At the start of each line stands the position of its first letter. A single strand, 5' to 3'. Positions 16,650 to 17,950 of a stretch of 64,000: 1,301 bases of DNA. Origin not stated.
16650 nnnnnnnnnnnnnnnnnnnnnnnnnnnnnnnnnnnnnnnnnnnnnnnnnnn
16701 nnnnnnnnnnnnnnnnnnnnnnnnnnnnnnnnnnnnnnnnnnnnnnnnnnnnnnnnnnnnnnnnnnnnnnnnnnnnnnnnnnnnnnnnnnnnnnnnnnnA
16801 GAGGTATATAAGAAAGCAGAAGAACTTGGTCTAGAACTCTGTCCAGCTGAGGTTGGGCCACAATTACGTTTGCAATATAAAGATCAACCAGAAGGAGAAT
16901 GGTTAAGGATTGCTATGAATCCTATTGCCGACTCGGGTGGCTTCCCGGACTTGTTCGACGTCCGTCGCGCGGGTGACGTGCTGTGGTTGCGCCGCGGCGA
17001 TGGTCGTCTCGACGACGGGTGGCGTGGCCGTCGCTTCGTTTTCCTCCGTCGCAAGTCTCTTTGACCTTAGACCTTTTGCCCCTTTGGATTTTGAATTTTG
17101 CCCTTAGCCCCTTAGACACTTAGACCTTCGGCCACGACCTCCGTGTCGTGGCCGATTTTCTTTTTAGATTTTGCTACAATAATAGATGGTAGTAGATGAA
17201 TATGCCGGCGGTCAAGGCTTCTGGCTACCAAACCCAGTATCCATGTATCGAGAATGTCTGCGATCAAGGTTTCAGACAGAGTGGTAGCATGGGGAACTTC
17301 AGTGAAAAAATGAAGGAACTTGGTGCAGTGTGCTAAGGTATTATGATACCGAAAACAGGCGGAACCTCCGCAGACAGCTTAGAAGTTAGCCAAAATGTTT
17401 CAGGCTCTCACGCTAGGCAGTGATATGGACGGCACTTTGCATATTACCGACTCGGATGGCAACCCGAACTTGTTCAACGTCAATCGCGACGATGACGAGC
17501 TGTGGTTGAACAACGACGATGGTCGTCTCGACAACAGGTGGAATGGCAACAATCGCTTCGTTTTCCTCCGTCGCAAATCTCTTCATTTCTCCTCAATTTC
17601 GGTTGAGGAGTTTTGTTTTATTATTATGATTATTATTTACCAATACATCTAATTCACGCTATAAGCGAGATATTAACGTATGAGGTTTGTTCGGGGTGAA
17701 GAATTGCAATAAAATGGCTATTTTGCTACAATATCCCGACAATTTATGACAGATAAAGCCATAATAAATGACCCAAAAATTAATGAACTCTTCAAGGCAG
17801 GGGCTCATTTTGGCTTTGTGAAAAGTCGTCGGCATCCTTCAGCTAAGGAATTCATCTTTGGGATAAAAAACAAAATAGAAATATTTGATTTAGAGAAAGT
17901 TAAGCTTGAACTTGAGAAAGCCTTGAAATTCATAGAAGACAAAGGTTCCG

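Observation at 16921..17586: Adenine-specific divergence between a gene 3' end and a downstream copy: candidate diversity-generating retroelement (VR/TR) with no reverse transcriptase in the window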

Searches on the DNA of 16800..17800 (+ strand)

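Call 17: search_rna_families(source=window, start=16800, end=17800, threshold=evalue, max_evalue=5)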
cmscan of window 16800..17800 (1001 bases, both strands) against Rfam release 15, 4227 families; matches with E-value up to 5: 6.
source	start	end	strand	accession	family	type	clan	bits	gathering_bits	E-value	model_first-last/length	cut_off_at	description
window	17622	17728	+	RF01509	Afu_300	Gene; snRNA; snoRNA; CD-box;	-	25.7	40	0.017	1-91/91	no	A. fumigatus snoRNA Afu_300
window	17617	17713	+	RF00477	snosnR66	Gene; snRNA; snoRNA; CD-box;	-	19.8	65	4.1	1-104/104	no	Small nucleolar RNA snR66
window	17685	17784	+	RF00135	snoZ223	Gene; snRNA; snoRNA; CD-box;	CL00051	19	45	1.5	1-94/94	no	Small nucleolar RNA Z223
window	17100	17168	+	RF00519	suhB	Gene; sRNA;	CL00108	17.8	41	0.7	1-77/77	no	Makes More Granules Regulator RNA (mmgR)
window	17127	17157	+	RF04014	mir-8338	Gene; miRNA;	-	16.5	80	2.8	1-61/61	no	mir-8338 microRNA precursor family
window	17123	17163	+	RF01390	isrG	Gene; sRNA;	-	11.2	100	1.8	1-279/279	no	isrG Hfq binding RNA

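Call 71: build_rna_model(alignment_id=A2, structure=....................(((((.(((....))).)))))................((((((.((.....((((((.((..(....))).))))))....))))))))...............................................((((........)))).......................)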
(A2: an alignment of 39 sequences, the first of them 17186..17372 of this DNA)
Model R1 built from alignment A2 (39 sequences, 196 columns); structure: as given.
model positions 166; base pairs 29; branch points 2; effective number of sequences 3.98; information 0.59 bits per position. Calibrated on 0.2 Mb of random sequence (short: E-values are rough).
structure used (alignment columns):
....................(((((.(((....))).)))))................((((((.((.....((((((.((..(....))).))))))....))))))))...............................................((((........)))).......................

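Call 72: search_with_rna_model(model_id=R1, sources=[window, L005, L007, L009, L014, L015, L016, L020, L021, L026, L027, L029, L032, L036, L037, L038, L040, L046, L018, L050, L054, L057, L059, L060, L061, L067, L068, L071, L073, L077, L079, L080, L084, L089, L090, L093, L094, L095, L097, L043, L047, L039], max_evalue=0.01)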
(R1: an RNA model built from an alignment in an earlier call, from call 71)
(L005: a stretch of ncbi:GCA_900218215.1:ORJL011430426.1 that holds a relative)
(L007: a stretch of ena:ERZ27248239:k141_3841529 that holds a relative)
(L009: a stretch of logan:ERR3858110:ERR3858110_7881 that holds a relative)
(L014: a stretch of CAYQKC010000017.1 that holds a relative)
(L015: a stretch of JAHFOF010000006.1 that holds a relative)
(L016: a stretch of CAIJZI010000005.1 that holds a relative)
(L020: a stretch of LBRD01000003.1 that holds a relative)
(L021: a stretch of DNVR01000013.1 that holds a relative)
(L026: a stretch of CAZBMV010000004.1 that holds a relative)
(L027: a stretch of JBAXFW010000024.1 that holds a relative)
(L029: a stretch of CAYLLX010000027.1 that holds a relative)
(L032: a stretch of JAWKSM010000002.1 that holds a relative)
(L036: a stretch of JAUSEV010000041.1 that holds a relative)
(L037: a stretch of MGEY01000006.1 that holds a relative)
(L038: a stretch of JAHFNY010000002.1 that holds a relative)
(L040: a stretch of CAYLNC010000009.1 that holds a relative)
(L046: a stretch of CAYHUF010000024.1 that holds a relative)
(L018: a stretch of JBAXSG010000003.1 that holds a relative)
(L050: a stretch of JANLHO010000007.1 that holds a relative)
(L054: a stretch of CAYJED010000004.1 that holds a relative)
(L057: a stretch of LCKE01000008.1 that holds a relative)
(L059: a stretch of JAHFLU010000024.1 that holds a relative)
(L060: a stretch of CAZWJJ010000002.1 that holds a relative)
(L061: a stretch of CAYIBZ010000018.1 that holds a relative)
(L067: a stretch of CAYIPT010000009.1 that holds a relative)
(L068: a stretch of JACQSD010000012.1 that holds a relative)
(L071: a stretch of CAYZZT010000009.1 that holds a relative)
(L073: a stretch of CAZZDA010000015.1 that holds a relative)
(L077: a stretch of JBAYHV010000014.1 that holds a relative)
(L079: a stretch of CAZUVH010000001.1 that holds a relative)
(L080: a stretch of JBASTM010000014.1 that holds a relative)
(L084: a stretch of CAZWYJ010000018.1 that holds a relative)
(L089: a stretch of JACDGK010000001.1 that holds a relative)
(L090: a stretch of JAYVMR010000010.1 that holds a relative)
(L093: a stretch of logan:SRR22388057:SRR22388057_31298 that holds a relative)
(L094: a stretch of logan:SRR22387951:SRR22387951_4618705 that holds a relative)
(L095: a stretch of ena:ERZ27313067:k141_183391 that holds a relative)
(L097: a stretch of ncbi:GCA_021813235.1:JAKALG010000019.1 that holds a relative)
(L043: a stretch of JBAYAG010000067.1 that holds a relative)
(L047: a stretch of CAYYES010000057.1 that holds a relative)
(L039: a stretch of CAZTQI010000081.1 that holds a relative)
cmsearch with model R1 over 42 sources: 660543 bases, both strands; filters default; matches with E-value up to 0.01: 17.
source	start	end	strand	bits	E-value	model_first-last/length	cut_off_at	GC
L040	4545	4709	+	157.1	1e-38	1-166/166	no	0.38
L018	11949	12111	+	153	1.2e-37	1-166/166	no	0.46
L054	9752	9916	-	141.1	1.7e-34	1-166/166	no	0.44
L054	13121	13285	-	141.1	1.7e-34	1-166/166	no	0.44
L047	1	160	-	137.7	1.3e-33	1-162/166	3'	0.44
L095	9183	9347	+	136.3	3.1e-33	1-166/166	no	0.35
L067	11887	12049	+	134.7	8.4e-33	1-166/166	no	0.36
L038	5073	5245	+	131.4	5.9e-32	1-166/166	no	0.52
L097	2286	2452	+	128.9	2.9e-31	1-166/166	no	0.31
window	17192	17360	+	123.7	6.6e-30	1-166/166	no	0.46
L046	1942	2135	+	122.5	1.3e-29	1-166/166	no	0.44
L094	2369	2533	+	121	3.4e-29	1-166/166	no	0.47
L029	3822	3990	+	118.9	1.2e-28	1-166/166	no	0.28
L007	12010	12179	+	114.2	2.1e-27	1-166/166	no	0.47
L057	11987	12125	+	63.4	5.2e-14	1-166/166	no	0.47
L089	9825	9933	-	49.1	3e-10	1-166/166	no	0.45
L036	2116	2292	+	22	0.0042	1-166/166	no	0.56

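Call 80: search_with_rna_model(model_id=R1, sources=[L101, L102, L103, L104, L105, L106, L107, L108, L109, L110, L111, L112, L113, L114, L115, L116, L117, L118], max_evalue=0.01)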
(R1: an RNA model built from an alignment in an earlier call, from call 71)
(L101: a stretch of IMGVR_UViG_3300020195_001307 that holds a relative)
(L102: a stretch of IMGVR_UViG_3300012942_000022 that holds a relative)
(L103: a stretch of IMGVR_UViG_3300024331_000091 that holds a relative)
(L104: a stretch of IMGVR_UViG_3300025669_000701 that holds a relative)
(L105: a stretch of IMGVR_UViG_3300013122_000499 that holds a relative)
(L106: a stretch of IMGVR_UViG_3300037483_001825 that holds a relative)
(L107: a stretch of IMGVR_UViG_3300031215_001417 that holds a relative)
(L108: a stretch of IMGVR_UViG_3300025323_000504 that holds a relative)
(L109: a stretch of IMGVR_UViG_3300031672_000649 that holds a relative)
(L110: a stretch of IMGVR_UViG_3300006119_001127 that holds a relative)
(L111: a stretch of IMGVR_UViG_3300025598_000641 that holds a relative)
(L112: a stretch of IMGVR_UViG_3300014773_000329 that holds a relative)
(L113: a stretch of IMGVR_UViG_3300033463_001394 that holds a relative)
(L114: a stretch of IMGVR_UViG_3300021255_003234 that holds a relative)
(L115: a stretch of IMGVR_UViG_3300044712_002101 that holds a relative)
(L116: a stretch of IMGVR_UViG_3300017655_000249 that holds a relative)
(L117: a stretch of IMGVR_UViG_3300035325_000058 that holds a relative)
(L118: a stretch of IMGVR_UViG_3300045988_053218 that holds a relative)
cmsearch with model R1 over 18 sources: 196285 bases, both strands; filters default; matches with E-value up to 0.01: 9.
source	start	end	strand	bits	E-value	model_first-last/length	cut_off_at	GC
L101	5234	5399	+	136.7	7.5e-34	1-166/166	no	0.36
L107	1742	1913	+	121.6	6.9e-30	1-166/166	no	0.38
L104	5234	5399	+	101.4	1.5e-24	1-166/166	no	0.38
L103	4223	4389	+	58.8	2.6e-13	1-166/166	no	0.47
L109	5156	5316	+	25.2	0.00017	1-166/166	no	0.38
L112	5146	5312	+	24.8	0.00022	1-166/166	no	0.42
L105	5146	5312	+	23.8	0.00041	1-166/166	no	0.41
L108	2736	2898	+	21.9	0.0013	1-166/166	no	0.42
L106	5210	5248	+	18.6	0.0096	57-94/166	no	0.54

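Call 89: search_with_rna_model(model_id=R1, sources=[L181, L182, L183, L184, L185, L186, L187, L188, L189, L190, L191, L192, L193, L194, L195, L196, L197, L198, L199, L200, L201, L202, L203, L204, L205, L206, L207, L208, L209, L210, L211, L212, L213, L214, L215, L216, L217, L218, L219, L220, L221, L222, L223, L224, L225, L226, L227, L228, L229, L230, L231, L232, L233, L234, L235, L236, L237, L238, L239, L240, L241, L242, L243, L244, L245, L246, L247, L248, L249, L250, L251, L252, L253, L254, L255, L256, L257, L258, L259, L260, L261, L262, L263, L264, L265, L266, L267, L268, L269, L270, L271, L272, L273, L274, L275, L276, L277, L278, L279, L280], max_evalue=0.001)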
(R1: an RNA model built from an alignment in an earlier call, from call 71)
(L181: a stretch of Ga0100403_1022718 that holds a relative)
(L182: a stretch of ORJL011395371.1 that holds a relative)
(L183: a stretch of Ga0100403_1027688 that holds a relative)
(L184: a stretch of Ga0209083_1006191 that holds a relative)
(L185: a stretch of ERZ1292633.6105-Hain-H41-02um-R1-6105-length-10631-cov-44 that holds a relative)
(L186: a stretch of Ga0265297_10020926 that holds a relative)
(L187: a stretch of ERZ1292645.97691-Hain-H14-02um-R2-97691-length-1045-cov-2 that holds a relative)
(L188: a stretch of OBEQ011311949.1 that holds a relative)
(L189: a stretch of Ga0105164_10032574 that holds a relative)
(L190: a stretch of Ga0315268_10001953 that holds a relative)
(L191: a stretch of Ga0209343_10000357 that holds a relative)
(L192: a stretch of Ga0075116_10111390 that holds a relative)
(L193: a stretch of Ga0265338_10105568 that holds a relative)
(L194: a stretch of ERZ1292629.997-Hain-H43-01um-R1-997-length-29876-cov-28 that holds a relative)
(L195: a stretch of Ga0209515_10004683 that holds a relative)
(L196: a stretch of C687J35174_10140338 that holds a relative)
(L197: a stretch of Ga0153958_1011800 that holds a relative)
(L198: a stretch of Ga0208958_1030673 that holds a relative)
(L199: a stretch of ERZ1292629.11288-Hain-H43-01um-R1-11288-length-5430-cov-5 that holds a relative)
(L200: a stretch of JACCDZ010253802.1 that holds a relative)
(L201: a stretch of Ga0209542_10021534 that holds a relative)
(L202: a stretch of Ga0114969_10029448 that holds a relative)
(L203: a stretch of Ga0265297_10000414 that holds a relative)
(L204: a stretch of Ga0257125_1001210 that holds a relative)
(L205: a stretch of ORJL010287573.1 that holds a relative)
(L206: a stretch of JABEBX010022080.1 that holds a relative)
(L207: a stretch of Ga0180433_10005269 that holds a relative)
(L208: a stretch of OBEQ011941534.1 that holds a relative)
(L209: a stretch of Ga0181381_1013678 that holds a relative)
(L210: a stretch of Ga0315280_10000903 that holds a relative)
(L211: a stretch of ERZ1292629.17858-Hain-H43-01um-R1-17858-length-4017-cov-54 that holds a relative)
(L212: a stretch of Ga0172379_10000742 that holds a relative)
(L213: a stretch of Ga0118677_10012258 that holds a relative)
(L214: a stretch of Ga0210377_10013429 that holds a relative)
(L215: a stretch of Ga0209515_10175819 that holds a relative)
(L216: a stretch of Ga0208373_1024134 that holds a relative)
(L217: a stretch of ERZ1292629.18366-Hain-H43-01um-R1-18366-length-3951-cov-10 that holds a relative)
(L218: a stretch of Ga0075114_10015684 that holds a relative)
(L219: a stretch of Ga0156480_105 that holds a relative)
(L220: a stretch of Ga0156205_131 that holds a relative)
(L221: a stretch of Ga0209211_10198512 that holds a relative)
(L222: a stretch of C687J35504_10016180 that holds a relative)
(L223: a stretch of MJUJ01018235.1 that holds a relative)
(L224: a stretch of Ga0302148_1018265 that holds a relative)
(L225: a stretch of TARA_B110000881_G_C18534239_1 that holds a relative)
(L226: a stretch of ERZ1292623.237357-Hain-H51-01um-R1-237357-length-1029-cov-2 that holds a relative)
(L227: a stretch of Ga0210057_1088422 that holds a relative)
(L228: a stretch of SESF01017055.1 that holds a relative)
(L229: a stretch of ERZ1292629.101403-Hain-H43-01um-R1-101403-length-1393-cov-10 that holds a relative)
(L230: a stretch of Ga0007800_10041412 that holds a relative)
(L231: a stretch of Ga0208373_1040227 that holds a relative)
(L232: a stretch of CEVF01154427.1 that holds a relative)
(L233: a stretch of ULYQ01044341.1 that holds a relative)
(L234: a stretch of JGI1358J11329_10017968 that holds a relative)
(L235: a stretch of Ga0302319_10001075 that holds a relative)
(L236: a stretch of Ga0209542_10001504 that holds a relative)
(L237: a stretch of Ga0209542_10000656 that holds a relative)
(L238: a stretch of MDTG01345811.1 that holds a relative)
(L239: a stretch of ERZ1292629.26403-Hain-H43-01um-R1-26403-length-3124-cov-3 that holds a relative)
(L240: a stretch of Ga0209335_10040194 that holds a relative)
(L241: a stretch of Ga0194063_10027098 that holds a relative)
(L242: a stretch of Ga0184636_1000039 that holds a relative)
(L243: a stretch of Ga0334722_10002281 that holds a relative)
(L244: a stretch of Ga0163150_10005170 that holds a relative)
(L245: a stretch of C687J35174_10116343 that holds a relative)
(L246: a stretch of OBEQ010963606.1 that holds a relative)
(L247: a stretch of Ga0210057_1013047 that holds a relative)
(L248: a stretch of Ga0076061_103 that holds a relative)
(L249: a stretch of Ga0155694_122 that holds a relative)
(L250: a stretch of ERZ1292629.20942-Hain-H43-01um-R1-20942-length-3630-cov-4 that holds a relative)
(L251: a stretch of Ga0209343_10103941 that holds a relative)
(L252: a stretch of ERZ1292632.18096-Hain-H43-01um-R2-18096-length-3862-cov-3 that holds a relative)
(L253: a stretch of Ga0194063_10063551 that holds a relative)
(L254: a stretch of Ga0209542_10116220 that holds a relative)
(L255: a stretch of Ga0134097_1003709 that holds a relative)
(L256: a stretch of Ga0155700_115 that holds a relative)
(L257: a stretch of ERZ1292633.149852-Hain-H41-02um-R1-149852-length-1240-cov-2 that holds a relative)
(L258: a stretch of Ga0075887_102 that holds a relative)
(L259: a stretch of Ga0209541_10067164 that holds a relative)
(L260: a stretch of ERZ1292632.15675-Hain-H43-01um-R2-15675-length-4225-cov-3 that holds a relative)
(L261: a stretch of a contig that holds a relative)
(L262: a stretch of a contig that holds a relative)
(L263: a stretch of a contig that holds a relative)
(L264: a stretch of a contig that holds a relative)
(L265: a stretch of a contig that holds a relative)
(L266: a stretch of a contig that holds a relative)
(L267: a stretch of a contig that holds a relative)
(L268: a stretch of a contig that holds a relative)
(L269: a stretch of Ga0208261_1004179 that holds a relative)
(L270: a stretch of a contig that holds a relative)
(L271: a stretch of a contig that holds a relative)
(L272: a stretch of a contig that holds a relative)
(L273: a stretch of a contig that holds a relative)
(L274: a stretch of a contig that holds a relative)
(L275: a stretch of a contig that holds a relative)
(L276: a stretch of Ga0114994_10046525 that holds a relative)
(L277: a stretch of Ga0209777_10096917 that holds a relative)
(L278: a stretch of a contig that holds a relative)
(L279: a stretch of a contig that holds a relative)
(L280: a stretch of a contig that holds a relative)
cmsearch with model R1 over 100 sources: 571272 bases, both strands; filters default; matches with E-value up to 0.001: 87.
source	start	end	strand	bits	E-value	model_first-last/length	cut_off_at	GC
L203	2203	2370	+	150.4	5.1e-37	1-166/166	no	0.42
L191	4040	4204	+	148.7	1.4e-36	1-166/166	no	0.41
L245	1346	1513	-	148.5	1.7e-36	1-166/166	no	0.46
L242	6355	6525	+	148.1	2.1e-36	1-166/166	no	0.39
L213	4989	5156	-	147.1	3.9e-36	1-166/166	no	0.45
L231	2032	2197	-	147.1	3.9e-36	1-166/166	no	0.4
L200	1633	1799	+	146.6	5.1e-36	1-166/166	no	0.39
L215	71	240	+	146.2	6.4e-36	1-166/166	no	0.46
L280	2706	2870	+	146.2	6.8e-36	1-166/166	no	0.41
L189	1300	1464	+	144.6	1.8e-35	1-166/166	no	0.49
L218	1171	1336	+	144.3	2.1e-35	1-166/166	no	0.4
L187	715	880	-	143.9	2.7e-35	1-166/166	no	0.48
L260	2932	3098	-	143.7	3e-35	1-166/166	no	0.41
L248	13037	13201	-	141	1.5e-34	1-166/166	no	0.48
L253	993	1157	+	141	1.6e-34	1-166/166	no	0.5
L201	82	248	+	140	2.9e-34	1-166/166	no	0.47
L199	494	661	-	139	5.3e-34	1-166/166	no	0.42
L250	3430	3595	-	138.9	5.5e-34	1-166/166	no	0.41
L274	213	380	-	138.6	6.7e-34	1-166/166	no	0.43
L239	29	194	-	138.1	9.2e-34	1-166/166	no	0.46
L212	793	961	+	137.7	1.2e-33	1-166/166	no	0.41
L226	507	674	-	137.1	1.6e-33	1-166/166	no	0.45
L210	2246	2446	+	136.5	2.3e-33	1-166/166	no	0.46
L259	272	463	-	136.1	3.1e-33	1-166/166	no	0.41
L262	758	922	-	136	3.3e-33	1-166/166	no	0.51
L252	2644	2810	+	135.4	4.7e-33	1-166/166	no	0.33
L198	181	343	-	134.3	9.2e-33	1-166/166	no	0.34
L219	1144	1320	+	134.1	1.1e-32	1-166/166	no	0.4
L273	11176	11339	+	133.5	1.5e-32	1-166/166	no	0.43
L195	7846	8013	+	133.4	1.6e-32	1-166/166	no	0.38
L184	6410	6574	-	133.3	1.6e-32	1-166/166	no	0.5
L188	3429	3594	-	133.2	1.7e-32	1-166/166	no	0.46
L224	339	506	+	133.2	1.7e-32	1-166/166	no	0.47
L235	2379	2546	-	133.2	1.7e-32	1-166/166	no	0.47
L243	1751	1918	+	132.6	2.6e-32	1-166/166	no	0.39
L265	1327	1492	-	132.2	3.2e-32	1-166/166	no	0.4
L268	881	1049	+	132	3.8e-32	1-166/166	no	0.46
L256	1887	2054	+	131.4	5.3e-32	1-166/166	no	0.45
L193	1287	1454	-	131.3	5.5e-32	1-166/166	no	0.48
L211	1587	1759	+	130.4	1e-31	1-166/166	no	0.36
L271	2029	2195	-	129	2.3e-31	1-166/166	no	0.4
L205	798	962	+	127.7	5e-31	1-166/166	no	0.38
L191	6409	6571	+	126.4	1.1e-30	1-166/166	no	0.44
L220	9839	10001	-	126.4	1.1e-30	1-166/166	no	0.44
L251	564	730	+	125.8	1.6e-30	1-166/166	no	0.42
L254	539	705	+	125.5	1.8e-30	1-166/166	no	0.41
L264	11217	11390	+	124.5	3.5e-30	1-166/166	no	0.44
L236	2065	2231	+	124.4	3.8e-30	1-166/166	no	0.46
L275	4063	4226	-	124.2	4.1e-30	1-166/166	no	0.37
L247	585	746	-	124.2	4.2e-30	1-166/166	no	0.39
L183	1039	1227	+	123.3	7.1e-30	1-166/166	no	0.39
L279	54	218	-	121.7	1.9e-29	1-166/166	no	0.49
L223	900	1053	-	121.4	2.3e-29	1-166/166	no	0.45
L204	2833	2994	-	119.5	7.4e-29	1-166/166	no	0.37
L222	1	139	-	119.1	9.1e-29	1-138/166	3'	0.47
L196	580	775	-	119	1e-28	1-166/166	no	0.45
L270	580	742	-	116.9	3.4e-28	1-166/166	no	0.37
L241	601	790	-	116.8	3.6e-28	1-166/166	no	0.4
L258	6606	6765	-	116.3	5.2e-28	1-166/166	no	0.46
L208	11253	11416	-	115.9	6.3e-28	1-166/166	no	0.46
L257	185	370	-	115.2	9.9e-28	1-166/166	no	0.51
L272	748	933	-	115.2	9.9e-28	1-166/166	no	0.51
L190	2423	2609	-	114.8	1.3e-27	1-166/166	no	0.47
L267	2853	3022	-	114.2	1.8e-27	1-166/166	no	0.47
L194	2131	2294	-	114.1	1.9e-27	1-166/166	no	0.47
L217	45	218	+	113.4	2.9e-27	1-166/166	no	0.48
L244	331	507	+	113.4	3e-27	1-166/166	no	0.44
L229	131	297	-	113.2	3.4e-27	1-166/166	no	0.4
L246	2807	2972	-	112.7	4.5e-27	1-166/166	no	0.4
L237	5451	5617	-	112.3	5.8e-27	1-166/166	no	0.38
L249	2059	2228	+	111.6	8.5e-27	1-166/166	no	0.49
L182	2994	3160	+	107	1.4e-25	1-166/166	no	0.46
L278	1099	1221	-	102.2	2.6e-24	43-166/166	5'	0.41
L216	229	401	+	100.9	5.7e-24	1-166/166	no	0.42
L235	7127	7289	+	93.6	4.7e-22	1-166/166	no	0.5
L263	1498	1678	+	92.8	7.9e-22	1-166/166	no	0.41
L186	947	1147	-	92.1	1.2e-21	1-166/166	no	0.52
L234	2988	3162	+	91.5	1.8e-21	1-166/166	no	0.52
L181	57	219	+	86.1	4.5e-20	1-166/166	no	0.37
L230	557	766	-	81.8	6.5e-19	1-166/166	no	0.51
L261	3614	3783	-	79.4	2.7e-18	1-166/166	no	0.46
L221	547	694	-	70.4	6.2e-16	1-166/166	no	0.34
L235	508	669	-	68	2.7e-15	1-166/166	no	0.48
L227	1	128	+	67.6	3.5e-15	33-166/166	5'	0.37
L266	1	84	+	54.8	8.4e-12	78-166/166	5'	0.33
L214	565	659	-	48.8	3.1e-10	1-166/166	no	0.47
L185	1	58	+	45.3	2.5e-09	108-166/166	5'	0.31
